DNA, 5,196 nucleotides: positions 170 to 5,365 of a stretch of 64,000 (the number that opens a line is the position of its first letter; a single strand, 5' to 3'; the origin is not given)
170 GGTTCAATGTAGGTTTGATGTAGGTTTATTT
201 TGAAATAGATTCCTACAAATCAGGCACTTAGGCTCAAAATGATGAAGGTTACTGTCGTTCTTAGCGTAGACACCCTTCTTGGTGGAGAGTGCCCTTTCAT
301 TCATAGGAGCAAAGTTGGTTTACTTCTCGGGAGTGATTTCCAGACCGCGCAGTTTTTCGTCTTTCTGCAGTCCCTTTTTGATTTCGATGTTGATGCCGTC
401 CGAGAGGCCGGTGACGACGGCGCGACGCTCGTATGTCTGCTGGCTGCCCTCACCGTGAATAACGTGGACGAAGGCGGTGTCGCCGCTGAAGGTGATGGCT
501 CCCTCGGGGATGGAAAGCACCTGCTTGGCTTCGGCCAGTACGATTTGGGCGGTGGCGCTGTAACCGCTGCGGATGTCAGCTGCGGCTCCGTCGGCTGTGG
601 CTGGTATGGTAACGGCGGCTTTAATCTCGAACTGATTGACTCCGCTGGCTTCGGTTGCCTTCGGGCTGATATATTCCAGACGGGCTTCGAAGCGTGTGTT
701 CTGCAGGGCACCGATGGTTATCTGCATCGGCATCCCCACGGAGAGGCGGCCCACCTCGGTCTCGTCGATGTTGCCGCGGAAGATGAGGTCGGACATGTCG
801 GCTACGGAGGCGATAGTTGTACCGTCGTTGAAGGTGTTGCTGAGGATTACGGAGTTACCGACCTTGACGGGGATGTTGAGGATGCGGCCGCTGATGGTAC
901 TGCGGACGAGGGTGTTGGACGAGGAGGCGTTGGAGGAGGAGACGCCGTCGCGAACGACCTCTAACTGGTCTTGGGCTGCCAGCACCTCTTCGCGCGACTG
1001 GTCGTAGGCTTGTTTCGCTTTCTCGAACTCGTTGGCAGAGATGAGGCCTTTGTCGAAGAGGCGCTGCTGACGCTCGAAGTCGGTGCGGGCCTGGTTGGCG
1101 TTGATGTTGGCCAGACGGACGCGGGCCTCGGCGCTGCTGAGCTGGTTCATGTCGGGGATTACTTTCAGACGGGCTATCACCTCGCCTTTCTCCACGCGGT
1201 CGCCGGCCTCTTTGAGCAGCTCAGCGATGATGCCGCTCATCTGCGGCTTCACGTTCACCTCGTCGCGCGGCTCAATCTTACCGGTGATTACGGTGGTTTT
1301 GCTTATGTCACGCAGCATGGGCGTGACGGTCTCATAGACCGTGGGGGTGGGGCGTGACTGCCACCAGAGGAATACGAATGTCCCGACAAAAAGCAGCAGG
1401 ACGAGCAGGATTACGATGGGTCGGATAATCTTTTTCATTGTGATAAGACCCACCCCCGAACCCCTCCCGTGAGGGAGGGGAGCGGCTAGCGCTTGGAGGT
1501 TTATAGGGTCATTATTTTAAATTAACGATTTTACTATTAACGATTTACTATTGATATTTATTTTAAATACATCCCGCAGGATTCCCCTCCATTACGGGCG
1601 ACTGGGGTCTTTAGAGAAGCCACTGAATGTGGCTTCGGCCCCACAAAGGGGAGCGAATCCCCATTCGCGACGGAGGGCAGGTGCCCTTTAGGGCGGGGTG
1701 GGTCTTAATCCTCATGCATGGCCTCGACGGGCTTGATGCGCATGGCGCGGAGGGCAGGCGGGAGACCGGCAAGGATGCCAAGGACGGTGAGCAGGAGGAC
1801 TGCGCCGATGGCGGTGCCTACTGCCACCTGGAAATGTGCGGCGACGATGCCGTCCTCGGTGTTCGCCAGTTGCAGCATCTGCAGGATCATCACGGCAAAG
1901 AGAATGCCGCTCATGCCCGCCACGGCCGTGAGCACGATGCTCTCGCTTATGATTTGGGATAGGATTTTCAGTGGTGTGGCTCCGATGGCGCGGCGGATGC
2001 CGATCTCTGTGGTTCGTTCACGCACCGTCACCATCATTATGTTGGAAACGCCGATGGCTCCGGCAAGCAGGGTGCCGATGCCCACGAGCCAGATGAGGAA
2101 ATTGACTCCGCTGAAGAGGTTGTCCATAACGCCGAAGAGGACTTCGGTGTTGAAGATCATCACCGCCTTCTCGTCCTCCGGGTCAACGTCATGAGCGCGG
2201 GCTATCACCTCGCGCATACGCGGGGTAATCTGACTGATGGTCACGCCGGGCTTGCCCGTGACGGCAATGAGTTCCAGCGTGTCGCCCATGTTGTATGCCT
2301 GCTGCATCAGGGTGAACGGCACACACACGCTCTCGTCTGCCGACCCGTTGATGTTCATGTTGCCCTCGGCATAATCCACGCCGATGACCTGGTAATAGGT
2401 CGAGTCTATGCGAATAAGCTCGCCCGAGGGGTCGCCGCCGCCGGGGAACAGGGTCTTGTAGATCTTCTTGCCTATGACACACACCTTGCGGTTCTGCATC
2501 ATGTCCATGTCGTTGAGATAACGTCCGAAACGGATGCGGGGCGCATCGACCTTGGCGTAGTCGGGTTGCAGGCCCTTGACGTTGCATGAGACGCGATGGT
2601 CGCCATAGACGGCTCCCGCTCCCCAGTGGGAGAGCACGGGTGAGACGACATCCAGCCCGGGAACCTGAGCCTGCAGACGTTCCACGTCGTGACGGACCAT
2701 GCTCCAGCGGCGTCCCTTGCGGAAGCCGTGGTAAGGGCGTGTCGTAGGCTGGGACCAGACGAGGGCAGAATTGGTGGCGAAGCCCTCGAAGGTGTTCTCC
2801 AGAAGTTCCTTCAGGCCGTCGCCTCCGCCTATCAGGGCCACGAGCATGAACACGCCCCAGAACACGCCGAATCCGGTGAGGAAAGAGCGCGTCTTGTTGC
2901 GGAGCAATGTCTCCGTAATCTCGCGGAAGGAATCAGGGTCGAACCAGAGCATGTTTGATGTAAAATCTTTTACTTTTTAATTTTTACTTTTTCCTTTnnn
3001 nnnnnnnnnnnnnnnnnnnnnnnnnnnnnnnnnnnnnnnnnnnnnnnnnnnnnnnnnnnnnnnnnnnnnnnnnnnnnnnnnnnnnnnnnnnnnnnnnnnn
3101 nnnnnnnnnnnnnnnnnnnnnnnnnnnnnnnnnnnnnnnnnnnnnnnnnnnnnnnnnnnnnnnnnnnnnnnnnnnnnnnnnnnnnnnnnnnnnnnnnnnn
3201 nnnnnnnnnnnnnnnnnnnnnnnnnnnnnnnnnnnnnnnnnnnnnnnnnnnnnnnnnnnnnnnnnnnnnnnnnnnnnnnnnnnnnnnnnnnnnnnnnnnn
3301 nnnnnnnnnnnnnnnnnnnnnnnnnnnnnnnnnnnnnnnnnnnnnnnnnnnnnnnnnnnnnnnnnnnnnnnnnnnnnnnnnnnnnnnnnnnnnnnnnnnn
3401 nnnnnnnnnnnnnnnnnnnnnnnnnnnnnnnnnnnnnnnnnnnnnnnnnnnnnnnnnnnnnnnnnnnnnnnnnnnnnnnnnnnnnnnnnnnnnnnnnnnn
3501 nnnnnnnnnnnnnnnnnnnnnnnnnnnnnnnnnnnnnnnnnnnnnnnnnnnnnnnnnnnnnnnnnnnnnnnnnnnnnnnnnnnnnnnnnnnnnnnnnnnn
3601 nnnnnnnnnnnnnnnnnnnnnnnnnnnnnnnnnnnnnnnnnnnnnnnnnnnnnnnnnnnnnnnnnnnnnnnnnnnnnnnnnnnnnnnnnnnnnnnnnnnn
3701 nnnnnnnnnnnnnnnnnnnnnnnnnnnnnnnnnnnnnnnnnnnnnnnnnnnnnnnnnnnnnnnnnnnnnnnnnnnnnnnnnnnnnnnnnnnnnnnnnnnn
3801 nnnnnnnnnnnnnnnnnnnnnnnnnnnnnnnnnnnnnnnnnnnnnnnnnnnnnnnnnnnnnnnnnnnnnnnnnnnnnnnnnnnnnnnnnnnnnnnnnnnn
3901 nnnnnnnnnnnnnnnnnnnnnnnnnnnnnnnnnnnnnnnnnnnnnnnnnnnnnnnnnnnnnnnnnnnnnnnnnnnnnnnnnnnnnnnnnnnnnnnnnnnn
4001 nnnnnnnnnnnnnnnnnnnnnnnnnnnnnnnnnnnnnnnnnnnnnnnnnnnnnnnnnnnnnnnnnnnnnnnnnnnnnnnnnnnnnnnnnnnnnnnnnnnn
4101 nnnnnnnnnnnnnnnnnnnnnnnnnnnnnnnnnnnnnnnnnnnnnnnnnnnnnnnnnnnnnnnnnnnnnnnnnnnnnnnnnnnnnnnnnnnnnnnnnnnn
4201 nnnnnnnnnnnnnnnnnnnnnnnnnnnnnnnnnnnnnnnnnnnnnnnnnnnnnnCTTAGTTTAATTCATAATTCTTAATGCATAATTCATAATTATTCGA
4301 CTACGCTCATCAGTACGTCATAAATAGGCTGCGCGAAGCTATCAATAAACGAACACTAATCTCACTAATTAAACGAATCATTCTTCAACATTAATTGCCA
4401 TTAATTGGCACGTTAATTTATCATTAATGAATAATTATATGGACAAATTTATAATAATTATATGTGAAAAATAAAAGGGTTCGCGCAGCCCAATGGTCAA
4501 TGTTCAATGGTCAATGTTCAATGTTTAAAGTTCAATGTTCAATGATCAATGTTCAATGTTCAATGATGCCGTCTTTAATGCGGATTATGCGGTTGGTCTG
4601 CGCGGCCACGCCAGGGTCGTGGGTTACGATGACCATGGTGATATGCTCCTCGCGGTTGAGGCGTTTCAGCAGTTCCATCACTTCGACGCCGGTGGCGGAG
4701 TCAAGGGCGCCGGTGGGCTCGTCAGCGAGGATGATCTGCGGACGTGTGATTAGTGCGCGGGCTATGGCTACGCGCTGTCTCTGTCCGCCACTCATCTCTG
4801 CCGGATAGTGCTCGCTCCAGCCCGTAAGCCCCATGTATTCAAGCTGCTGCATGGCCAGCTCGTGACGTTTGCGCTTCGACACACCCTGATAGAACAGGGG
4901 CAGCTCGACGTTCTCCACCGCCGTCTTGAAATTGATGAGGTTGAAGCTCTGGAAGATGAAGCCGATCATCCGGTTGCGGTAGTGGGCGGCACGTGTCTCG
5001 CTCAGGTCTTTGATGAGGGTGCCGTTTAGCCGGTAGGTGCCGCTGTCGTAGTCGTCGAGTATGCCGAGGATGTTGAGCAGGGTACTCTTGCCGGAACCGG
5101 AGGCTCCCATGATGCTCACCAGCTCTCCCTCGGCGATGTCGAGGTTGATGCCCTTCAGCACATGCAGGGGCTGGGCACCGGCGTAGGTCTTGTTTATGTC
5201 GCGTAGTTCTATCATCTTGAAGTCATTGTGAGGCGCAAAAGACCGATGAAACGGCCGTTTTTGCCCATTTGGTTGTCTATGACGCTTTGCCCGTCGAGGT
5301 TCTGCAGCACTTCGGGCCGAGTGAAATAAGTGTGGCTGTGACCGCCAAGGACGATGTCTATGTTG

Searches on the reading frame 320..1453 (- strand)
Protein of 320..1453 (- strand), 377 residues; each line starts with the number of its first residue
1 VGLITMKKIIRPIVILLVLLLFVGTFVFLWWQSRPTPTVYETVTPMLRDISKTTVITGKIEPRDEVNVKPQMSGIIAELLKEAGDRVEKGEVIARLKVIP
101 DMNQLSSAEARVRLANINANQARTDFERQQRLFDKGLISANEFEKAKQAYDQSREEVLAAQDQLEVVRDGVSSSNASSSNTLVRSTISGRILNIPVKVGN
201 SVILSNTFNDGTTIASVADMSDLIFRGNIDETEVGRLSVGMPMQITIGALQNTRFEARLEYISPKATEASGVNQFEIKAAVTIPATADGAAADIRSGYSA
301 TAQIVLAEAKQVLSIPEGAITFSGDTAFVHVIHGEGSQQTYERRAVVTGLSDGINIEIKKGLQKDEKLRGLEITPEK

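Call 12: search_protein_families(library=pfam, proteins=[window:320-1453:-])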
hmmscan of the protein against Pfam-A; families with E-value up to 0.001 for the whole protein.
window:320-1453:- (377 aa): 5 families
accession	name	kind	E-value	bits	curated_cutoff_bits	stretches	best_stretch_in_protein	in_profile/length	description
PF16576.10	HlyD_D23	-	1.7e-14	54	30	1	56-269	8-191/214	Barrel-sandwich domain of CusB or HlyD membrane-fusion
PF13437.12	HlyD_3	-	2.9e-13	50.9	22.2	1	183-291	2-100/106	HlyD family secretion protein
PF13533.13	Biotin_lipoyl_2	-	4.1e-06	26.9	29.8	1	66-96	1-31/32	Biotin-lipoyl like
PF02321.23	OEP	-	0.00015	22.1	22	1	103-165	114-176/187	Outer membrane efflux protein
PF00364.28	Biotin_lipoyl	-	0.00026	21.2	22.1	0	66-96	43-73/73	Biotin-requiring enzyme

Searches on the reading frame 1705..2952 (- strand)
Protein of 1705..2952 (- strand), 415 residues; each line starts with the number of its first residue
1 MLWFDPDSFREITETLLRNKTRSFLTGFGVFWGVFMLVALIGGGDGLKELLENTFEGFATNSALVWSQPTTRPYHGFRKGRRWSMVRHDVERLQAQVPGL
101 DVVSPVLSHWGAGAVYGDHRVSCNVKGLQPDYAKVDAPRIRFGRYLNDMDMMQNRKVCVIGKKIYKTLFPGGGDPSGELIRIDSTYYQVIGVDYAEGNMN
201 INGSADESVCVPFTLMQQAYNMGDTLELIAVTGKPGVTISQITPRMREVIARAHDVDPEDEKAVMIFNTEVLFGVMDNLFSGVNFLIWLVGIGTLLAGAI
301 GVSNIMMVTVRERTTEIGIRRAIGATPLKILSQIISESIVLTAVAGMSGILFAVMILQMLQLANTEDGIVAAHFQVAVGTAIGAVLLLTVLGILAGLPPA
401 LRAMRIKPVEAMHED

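Call 12: search_protein_families(library=pfam, proteins=[window:1705-2952:-])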
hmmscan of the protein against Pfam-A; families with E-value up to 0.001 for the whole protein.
window:1705-2952:- (415 aa): 2 families
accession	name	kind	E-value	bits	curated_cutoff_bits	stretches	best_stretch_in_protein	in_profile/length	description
PF12704.14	MacB_PCD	-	5.4e-30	105.7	27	1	23-248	1-206/207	MacB-like periplasmic core domain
PF02687.27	FtsX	-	1.6e-15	57.6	25.5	1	289-408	2-120/120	FtsX-like permease C-terminal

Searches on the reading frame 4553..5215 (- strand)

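Call 12: search_protein_families(library=pfam, proteins=[window:4553-5215:-])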
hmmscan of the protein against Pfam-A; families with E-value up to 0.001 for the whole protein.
window:4553-5215:- (220 aa): 4 families
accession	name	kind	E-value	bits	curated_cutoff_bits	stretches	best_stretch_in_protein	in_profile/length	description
PF00005.33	ABC_tran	-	4.6e-32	111.9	25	1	20-168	1-136/137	ABC transporter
PF13304.12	AAA_21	-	7.1e-07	30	27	0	34-64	3-26/304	AAA domain, putative AbiEii toxin, Type IV TA system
PF02463.25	SMC_N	-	4.8e-06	26.6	40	1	31-214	25-212/220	RecF/RecN/SMC N terminal domain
PF13555.12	AAA_29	-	0.00063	19.9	27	0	24-47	16-39/61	P-loop containing region of AAA domain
